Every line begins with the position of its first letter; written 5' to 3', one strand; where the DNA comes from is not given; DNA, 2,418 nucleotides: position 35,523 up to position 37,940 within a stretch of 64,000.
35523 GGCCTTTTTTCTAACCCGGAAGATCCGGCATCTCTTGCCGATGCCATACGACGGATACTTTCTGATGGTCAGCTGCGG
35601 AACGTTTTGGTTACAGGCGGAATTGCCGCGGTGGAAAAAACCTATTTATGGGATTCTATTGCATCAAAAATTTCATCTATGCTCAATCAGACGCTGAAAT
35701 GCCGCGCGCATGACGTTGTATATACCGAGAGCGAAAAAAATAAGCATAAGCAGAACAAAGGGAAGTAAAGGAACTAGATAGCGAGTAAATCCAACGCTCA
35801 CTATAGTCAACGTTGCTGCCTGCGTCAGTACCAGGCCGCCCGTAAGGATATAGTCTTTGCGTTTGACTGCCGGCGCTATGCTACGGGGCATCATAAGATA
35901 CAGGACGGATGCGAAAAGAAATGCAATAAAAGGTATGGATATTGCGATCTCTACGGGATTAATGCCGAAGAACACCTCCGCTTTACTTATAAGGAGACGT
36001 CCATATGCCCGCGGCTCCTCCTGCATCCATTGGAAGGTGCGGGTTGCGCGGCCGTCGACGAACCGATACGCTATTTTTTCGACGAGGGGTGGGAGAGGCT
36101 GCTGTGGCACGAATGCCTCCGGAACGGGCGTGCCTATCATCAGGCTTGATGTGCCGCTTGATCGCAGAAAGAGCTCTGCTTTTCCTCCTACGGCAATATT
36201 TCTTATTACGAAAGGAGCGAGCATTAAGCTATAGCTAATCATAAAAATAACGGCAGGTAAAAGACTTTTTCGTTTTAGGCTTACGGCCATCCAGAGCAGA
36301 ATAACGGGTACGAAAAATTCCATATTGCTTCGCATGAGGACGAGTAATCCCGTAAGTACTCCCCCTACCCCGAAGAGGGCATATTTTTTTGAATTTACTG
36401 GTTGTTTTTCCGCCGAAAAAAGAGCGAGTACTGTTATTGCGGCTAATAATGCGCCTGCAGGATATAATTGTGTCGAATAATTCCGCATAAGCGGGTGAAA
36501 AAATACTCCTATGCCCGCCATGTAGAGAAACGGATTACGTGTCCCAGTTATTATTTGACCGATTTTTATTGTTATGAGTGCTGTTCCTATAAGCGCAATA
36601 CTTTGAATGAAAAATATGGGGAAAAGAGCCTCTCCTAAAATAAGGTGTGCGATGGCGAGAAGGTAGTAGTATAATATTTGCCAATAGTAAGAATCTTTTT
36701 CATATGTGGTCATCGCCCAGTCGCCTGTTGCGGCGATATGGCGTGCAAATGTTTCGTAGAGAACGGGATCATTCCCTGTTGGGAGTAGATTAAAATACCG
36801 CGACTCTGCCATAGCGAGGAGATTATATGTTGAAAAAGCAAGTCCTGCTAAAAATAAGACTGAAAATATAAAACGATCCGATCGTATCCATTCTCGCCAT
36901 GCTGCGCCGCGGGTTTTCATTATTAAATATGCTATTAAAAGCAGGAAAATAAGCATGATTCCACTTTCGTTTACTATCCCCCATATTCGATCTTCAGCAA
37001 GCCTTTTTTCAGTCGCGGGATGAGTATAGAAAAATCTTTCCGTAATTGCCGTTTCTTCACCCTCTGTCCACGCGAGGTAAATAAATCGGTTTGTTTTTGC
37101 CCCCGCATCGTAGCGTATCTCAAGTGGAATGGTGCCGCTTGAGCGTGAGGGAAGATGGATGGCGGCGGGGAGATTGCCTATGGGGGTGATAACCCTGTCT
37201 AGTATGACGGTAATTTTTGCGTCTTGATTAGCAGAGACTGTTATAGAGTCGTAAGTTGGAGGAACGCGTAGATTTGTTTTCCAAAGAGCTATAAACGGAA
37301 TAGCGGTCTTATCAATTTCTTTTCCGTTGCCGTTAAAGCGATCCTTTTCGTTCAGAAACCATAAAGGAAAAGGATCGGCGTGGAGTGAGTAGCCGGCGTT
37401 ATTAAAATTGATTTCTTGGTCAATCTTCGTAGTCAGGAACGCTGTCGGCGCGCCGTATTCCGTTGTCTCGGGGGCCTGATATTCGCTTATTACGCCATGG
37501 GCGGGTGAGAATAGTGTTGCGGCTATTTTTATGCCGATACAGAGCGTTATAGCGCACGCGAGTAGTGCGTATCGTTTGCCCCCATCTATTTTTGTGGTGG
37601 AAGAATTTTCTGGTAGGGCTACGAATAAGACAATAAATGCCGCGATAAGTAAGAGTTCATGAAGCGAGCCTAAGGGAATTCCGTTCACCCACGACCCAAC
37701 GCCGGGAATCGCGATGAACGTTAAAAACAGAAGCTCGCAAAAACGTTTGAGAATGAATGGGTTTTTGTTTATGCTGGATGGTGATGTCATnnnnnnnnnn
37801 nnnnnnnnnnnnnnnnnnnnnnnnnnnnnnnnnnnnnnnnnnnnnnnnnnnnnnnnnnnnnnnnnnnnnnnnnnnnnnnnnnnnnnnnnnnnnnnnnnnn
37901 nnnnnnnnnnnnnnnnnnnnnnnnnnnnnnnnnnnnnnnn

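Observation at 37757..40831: DPPR-synthase-like UbiA transferase + SDR epimerase + HAD phosphatase: a lipid-linked pentofuranose donor pathway outside Actinobacteria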

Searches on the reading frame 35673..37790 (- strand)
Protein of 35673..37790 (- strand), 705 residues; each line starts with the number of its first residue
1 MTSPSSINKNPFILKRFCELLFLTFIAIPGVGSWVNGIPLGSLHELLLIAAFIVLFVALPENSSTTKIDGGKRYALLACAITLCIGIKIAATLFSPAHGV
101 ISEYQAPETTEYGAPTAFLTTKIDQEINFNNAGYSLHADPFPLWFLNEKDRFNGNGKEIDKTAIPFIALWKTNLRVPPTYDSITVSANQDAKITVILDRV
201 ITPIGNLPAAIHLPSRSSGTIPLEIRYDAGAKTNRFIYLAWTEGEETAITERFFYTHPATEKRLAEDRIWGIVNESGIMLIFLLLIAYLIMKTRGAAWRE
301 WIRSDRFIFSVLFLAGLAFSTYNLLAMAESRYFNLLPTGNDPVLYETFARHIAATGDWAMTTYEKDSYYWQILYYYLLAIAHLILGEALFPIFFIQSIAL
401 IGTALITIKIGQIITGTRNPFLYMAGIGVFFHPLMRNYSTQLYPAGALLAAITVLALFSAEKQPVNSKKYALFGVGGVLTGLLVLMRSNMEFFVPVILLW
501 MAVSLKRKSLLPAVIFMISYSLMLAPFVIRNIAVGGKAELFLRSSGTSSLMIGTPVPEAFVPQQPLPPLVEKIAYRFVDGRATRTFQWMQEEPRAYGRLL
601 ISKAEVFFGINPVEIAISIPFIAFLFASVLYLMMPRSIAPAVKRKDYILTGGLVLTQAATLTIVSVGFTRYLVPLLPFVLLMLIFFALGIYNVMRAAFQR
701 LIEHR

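Call 3: search_protein_families(library=pfam, proteins=[window:35673-37790:-], max_evalue=0.01)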
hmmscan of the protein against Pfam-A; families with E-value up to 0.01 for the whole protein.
window:35673-37790:- (705 aa): 0 families

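Call 4: search_protein_families(library=ncbifam, proteins=[window:35673-37790:-], max_evalue=0.01)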
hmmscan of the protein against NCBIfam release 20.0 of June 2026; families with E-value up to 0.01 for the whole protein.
window:35673-37790:- (705 aa): 0 families

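Call 38: search_protein_families(library=pfam, proteins=[window:35673-37688:-], max_evalue=5)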
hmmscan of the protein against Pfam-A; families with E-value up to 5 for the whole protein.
window:35673-37688:- (671 aa): 1 family
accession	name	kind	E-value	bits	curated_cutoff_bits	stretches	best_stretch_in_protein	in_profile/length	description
PF07068.17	Gp23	-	0.23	11.3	24.4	1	458-499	318-358/376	Major capsid protein Gp23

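Call 39: search_protein_families(library=ncbifam, proteins=[window:35673-37688:-], max_evalue=1)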
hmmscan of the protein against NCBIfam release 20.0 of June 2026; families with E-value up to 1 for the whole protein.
window:35673-37688:- (671 aa): 0 families

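Call 40: find_homologous_proteins(query=window:35673-37688:-, max_evalue=0.00001)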
Query window:35673-37688:- (671 aa): 4 proteins with E <= 0.00001 among 8000 candidates.
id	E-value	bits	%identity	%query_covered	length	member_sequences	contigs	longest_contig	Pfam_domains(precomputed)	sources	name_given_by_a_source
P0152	0.0e+0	1485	100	100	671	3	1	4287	-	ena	-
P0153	1.8e-218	745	52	100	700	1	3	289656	-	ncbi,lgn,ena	-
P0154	4.7e-215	734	58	85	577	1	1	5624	-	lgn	-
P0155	1.7e-90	323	32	96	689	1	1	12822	-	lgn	-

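Call 50: predict_structure(alignment_id=A3)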
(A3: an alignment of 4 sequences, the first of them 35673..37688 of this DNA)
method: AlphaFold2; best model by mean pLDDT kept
length: 671 residues; sequences in the alignment: 4
mean_pLDDT: 43.8   pTM: 0.32
mean pLDDT of the five models: 43.8, 43.4, 40.0, 39.8, 39.6
residues with pLDDT >= 90: 0; 70-90: 4; 50-70: 233; < 50: 434
segments of 3 or more residues with pLDDT < 50: 1-13, 28-39, 54-137, 197-201, 211-230, 287-361, 403-414, 429-435, 450-476, 487-529, 538-549, 566-652, 654-656, 658-671
pLDDT, mean of each block of 10 residues (from residue 1): 33 52 51 46 55 46 27 24 25 27 28 27 30 48 63 61 65 67 56 52 54 31 37 51 57 58 56 60 52 31 28 31 29 33 36 39 56 54 57 55 47 51 54 51 54 41 44 50 51 35 31 29 44 49 41 52 47 33 33 40 41 39 34 31 37 46 46 39
secondary structure, 60 per line:
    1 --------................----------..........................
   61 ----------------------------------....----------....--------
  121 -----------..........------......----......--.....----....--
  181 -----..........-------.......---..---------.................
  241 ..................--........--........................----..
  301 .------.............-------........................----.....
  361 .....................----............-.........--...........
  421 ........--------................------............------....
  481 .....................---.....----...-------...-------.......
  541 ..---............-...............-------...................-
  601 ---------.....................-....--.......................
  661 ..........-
elements in order (helices of 4 or more, strands of 3 or more residues): H9-24 H35-60 H95-98 H109-112 E132-141 E148-153 E158-163 E166-170 E175-178 E186-195 E203-209 H224-258 H261-268 H271-294 H308-320 H328-351 H356-381 H386-397 H399-407 H410-428 H437-452 H459-470 H477-501 H505-509 H534-542 H546-557 H559-573 H581-599 H610-630 H632-635 H638-670

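Call 63: search_protein_representatives(alignment_id=A3)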
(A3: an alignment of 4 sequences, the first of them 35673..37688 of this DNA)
Query: 4 sequences, 687 profile positions. Proteins with E-value up to 0.001 (for the whole library): 1223; up to 1e-10: 232; up to 1e-30: 50. The best 150 are listed.
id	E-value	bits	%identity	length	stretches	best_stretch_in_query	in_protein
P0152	0.0e+00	1149.9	-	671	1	34-682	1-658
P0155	0.0e+00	1085.5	-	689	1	1-682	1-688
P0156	1.8e-150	519.0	-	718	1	9-682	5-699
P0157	1.6e-145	502.7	-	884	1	19-680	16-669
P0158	5.2e-137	474.6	-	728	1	12-682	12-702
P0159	9.0e-137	473.8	-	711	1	19-682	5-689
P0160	7.4e-121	421.2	-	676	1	17-680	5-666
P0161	2.4e-119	416.2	-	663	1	16-683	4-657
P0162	5.6e-118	411.7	-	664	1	19-676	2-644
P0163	1.8e-116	406.7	-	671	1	19-676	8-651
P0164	1.3e-105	370.8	-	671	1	14-682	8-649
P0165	9.2e-105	368.0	-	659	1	19-681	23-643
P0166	2.4e-103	363.3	-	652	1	19-676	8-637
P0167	2.4e-102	360.0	-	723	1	6-673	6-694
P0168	3.4e-99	349.6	-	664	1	68-681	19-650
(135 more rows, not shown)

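Call 66: search_protein_families(library=pfam, alignment_id=A4, max_evalue=0.01)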
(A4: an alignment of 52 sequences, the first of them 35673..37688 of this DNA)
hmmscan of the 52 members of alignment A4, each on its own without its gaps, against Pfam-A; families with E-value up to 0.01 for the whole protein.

A. member 1, window:35673-37688:- (671 aa): 0 families

B. families by the number of members that match (of 52 scanned): 3 families
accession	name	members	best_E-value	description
PF13231.12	PMT_2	34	2.8e-15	Dolichyl-phosphate-mannose-protein mannosyltransferase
PF07691.17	PA14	15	7.4e-12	PA14 domain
PF19870.4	DUF6343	1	0.0055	Family of unknown function (DUF6343)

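Call 68: search_solved_structures(query=A4, max_evalue=1, show_alignments=1)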
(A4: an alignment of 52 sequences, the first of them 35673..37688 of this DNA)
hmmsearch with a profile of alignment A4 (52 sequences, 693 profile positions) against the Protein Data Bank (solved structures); distinct sequences matched with E-value up to 1: 25.
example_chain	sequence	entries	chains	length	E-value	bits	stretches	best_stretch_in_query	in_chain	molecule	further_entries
6qdi_A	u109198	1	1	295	1.1e-21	80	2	145-245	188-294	PA14 domain-containing protein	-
6qe7_A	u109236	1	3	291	3.2e-20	75.2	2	82-245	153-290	Anti-sigma-I factor RsgI3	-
6zxj_A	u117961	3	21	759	2e-12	49.4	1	148-245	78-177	Protective antigen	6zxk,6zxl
5fr3_A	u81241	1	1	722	2.1e-12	49.4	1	148-246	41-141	PROTECTIVE ANTIGEN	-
6vra_B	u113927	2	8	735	2.4e-12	49.2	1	148-245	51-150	Protective antigen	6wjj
6vra_A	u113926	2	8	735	2.6e-12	49.1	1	148-245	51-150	Protective antigen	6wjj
3tew_A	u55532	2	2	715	3e-12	48.9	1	148-246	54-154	Protective antigen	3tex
4ee2_A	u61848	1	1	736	3.1e-12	48.8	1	148-245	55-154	Protective antigen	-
3tey_A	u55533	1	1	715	3.2e-12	48.8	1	148-246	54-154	Protective antigen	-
3q8c_A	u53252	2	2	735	3.2e-12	48.8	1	148-245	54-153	Protective antigen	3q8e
1t6b_X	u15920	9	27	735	3.2e-12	48.8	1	148-245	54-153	Protective Antigen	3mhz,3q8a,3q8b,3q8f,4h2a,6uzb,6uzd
4nam_A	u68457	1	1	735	3.2e-12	48.8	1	148-245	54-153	Protective antigen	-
1acc_A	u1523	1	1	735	3.2e-12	48.8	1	148-245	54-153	ANTHRAX PROTECTIVE ANTIGEN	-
3tez_A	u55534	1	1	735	3.3e-12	48.7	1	148-245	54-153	Protective antigen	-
7mjr_A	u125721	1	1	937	3.3e-11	45.4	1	122-251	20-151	Vip4Da1 protein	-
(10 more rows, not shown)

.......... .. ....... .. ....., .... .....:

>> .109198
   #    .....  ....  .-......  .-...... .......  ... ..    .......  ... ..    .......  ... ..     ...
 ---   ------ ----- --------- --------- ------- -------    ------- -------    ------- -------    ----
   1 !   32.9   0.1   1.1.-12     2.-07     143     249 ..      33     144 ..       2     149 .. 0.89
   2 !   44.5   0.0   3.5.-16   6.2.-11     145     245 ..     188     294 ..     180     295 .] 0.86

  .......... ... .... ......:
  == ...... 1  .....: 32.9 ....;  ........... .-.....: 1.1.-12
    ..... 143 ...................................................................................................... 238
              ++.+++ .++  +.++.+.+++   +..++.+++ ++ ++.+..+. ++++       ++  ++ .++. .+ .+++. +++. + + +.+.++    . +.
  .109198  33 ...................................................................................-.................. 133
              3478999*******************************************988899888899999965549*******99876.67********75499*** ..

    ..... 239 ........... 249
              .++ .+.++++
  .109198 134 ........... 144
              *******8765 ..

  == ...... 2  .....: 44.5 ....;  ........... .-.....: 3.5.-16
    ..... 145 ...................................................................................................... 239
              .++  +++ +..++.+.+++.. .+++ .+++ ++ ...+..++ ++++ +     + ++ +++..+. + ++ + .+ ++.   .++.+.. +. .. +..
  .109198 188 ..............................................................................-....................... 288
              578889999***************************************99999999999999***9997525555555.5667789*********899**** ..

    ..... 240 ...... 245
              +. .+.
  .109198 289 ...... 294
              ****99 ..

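Call 77: find_encoding_contigs(protein=P0155, flank=10000, max_places=2)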
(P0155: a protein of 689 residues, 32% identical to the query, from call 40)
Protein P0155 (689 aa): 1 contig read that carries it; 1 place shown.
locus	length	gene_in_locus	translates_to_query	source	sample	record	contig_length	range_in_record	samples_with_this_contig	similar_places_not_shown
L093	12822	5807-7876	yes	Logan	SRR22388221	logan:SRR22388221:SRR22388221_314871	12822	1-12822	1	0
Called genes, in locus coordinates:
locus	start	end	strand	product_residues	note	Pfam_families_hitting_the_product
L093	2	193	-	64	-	?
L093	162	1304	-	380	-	PF13439:Glyco_transf_4, PF13579:Glyco_trans_4_4, PF20706:GT4-conflict, PF00534:Glycos_transf_1, PF13692:Glyco_trans_1_4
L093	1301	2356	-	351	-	PF00534:Glycos_transf_1, PF13692:Glyco_trans_1_4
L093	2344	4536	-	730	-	PF13439:Glyco_transf_4, PF13579:Glyco_trans_4_4, PF20706:GT4-conflict, PF00534:Glycos_transf_1, PF13692:Glyco_trans_1_4, PF13524:Glyco_trans_1_2, PF13439:Glyco_transf_4, PF13579:Glyco_trans_4_4, +3 more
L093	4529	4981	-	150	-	-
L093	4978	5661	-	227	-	PF01040:UbiA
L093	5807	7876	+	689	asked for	-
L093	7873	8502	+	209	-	PF01135:PCMT (weak), PF13489:Methyltransf_23, PF05175:MTS, PF00891:Methyltransf_2, PF13847:Methyltransf_31, PF08241:Methyltransf_11, PF08242:Methyltransf_12, PF13649:Methyltransf_25, +3 more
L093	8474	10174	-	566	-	PF13522:GATase_6, PF13537:GATase_7, PF00733:Asn_synthase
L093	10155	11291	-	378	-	PF13439:Glyco_transf_4, PF13579:Glyco_trans_4_4, PF20706:GT4-conflict, PF00534:Glycos_transf_1, PF13692:Glyco_trans_1_4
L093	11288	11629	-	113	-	PF10066:DUF2304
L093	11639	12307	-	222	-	PF00535:Glycos_transf_2, PF13641:Glyco_tranf_2_3 (weak)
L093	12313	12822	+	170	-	?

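Call 80: predict_structure(alignment_id=A4)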
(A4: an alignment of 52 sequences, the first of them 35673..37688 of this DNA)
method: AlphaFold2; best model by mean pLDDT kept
length: 671 residues; sequences in the alignment: 52
mean_pLDDT: 92.2   pTM: 0.92
mean pLDDT of the five models: 92.2, 91.3, 91.0, 90.7, 90.3
residues with pLDDT >= 90: 559; 70-90: 85; 50-70: 17; < 50: 10
segments of 3 or more residues with pLDDT < 50: 76-84
pLDDT, mean of each block of 10 residues (from residue 1): 73 92 83 74 93 91 94 58 64 95 92 86 84 96 94 95 95 93 87 94 92 94 95 94 92 90 92 95 97 95 89 93 94 94 94 94 96 98 96 97 86 96 96 91 98 95 97 91 98 97 95 94 97 95 94 97 96 94 96 97 97 98 95 90 98 96 96 87
secondary structure, 60 per line:
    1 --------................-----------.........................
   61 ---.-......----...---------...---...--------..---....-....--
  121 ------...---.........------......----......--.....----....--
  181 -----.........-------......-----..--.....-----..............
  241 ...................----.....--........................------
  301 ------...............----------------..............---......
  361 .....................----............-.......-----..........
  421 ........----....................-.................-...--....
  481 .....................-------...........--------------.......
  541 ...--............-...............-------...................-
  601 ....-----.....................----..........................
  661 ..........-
elements in order: H9-24 H36-60 E66-71 E88-90 E94-96 H110-113 H115-118 E133-141 E148-153 E158-163 E166-170 E175-178 E186-194 E202-207 H227-259 H264-268 H271-294 H307-321 H338-351 H355-381 H386-397 H399-405 H411-428 H433-452 H454-470 H477-501 H509-519 H534-543 H546-557 H559-573 H581-599 H601-604 H610-630 H635-670
